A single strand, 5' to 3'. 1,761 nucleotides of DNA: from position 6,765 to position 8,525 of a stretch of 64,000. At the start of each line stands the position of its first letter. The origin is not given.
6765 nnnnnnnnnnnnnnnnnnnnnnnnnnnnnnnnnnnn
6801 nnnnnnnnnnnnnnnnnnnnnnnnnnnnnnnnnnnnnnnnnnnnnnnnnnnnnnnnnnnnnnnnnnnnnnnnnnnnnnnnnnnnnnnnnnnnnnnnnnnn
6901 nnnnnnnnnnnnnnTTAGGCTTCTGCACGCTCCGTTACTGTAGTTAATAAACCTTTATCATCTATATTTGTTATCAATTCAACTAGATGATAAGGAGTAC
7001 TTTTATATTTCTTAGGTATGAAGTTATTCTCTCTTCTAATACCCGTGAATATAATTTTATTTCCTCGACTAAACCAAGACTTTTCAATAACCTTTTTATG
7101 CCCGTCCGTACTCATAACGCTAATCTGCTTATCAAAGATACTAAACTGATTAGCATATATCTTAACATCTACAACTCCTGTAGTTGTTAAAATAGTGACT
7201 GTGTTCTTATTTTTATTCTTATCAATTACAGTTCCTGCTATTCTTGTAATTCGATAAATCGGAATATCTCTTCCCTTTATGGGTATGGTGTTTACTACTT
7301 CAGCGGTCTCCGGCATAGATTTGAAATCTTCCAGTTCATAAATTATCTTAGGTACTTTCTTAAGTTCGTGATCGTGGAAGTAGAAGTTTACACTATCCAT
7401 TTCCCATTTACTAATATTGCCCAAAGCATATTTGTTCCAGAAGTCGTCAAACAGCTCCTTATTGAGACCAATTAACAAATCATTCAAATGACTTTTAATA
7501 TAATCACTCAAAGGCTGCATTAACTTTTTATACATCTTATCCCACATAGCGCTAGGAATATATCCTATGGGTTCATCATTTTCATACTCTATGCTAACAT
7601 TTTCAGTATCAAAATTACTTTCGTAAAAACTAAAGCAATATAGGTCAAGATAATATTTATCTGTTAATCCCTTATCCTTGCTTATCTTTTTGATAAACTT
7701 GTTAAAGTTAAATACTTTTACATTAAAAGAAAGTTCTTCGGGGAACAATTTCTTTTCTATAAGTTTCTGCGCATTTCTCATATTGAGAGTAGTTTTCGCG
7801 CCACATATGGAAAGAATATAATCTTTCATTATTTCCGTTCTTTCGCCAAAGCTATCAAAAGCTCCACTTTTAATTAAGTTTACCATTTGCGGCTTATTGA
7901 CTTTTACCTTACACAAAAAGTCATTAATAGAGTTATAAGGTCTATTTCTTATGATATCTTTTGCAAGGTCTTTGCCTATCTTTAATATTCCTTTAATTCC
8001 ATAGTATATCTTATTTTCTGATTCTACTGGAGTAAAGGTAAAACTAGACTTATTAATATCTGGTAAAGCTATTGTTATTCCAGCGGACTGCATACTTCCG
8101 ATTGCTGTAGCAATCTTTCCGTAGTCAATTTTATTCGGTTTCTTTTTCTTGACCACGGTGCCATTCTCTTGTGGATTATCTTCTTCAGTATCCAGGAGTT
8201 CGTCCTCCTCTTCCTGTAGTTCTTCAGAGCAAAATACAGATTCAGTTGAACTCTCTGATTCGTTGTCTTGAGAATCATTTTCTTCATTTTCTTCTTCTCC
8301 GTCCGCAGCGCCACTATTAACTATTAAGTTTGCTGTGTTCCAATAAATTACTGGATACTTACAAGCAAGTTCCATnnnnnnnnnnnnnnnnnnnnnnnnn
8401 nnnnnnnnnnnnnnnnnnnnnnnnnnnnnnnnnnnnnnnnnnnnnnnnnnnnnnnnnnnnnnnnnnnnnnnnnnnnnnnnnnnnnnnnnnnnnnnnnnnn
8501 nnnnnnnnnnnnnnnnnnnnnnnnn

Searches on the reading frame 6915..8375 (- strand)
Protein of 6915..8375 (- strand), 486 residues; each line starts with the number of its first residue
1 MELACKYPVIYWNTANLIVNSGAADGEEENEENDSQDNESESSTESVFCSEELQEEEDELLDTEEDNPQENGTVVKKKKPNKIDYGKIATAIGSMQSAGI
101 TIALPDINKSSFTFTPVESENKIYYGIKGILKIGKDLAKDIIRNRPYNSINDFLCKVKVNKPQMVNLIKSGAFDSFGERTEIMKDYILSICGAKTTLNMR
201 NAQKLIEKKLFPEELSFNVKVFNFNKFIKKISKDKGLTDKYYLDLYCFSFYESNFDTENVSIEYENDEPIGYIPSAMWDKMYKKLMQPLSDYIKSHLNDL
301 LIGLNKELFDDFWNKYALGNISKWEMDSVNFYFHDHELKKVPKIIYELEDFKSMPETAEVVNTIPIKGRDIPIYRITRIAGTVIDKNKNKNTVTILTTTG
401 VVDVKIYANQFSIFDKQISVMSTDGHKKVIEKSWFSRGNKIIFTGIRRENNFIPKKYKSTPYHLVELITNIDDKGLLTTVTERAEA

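Call 13: search_protein_families(library=phrogs, proteins=[window:6915-8375:-], max_evalue=0.001)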
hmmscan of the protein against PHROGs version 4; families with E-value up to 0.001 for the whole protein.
window:6915-8375:- (486 aa): 3 families
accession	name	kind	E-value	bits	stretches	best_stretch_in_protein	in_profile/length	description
phrog_20695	-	DNA, RNA and nucleotide metabolism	2.8e-110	370.2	1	76-484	27-439/440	DNA binding protein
phrog_12219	-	DNA, RNA and nucleotide metabolism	7.4e-70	237.2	1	80-475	423-817/823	DNA polymerase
phrog_405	-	DNA, RNA and nucleotide metabolism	7.3e-36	124.4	1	82-463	829-1090/1190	DNA polymerase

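Call 57: search_protein_families(library=pfam, proteins=[window:6915-8375:-], max_evalue=0.01)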
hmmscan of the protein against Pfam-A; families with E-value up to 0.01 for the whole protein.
window:6915-8375:- (486 aa): 1 family
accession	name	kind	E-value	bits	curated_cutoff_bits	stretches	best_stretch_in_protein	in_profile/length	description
PF14579.12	HHH_6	-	2e-19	70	25.6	1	99-178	1-85/90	Helix-hairpin-helix motif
